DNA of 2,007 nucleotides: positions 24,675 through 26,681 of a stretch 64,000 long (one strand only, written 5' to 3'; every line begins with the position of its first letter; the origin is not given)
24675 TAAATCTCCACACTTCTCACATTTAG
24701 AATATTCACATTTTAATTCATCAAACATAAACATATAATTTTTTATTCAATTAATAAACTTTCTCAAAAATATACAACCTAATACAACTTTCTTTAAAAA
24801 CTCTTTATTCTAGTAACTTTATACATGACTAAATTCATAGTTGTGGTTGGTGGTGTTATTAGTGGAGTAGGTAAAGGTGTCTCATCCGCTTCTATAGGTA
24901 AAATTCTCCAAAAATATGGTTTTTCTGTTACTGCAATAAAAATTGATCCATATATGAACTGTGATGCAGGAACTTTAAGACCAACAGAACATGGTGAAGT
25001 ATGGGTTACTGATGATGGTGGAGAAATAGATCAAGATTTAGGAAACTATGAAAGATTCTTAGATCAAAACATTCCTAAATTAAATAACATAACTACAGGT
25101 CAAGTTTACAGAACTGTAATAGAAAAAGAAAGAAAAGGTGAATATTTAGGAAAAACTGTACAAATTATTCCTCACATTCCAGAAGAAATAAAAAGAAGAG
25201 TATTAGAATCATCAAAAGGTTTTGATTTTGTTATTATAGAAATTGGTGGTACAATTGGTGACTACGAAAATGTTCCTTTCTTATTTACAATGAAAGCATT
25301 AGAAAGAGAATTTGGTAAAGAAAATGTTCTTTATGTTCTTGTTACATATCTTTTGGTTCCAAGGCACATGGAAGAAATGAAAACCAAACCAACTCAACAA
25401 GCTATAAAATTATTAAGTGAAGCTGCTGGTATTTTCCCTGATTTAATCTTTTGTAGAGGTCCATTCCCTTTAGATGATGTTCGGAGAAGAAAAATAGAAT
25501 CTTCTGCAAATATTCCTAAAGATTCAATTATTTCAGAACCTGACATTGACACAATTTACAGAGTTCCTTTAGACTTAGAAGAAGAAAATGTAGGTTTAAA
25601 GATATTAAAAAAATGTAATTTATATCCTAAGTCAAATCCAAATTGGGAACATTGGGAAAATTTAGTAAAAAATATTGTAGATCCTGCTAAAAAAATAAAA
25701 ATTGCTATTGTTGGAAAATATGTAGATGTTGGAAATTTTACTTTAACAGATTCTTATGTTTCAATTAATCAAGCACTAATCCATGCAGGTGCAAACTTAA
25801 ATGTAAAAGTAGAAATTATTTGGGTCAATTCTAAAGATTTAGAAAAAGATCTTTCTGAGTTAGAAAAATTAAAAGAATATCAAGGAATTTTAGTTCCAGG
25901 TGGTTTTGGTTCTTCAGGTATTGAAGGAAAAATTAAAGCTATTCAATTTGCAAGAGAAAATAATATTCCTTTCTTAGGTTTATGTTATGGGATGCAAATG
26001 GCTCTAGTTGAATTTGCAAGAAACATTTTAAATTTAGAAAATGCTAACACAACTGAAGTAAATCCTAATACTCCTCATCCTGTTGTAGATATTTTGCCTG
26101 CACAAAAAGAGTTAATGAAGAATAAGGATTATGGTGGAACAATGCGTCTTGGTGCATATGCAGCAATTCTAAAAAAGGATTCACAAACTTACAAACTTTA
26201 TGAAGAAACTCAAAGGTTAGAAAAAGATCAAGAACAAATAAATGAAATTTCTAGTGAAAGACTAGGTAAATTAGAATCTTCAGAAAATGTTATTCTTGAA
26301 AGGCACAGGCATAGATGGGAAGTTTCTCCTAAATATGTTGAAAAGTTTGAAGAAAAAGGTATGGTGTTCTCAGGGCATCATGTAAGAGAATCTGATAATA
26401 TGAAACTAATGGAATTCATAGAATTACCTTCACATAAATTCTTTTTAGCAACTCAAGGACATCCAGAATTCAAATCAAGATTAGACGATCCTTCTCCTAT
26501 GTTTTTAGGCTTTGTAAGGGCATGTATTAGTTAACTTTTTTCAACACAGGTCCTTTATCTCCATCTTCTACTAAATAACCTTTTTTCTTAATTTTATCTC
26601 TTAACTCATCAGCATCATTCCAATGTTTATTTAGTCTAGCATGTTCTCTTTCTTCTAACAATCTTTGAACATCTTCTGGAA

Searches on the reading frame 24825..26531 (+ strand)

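Call 46: search_protein_families(library=pfam, max_evalue=0.00001, proteins=[window:24825-26531:+])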
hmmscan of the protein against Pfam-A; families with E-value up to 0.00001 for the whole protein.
window:24825-26531:+ (569 aa): 3 families
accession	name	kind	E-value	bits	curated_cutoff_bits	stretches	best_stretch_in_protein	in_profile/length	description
PF06418.20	CTP_synth_N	-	2.4e-103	345.6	26.1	1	3-265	1-264/265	CTP synthase N-terminus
PF00117.34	GATase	-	6.7e-36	124.2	22.8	1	307-565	2-189/190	Glutamine amidotransferase class-I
PF01656.29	CbiA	-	6.7e-06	26.5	25.4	0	11-166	6-54/125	CobQ/CobB/MinD/ParA nucleotide binding domain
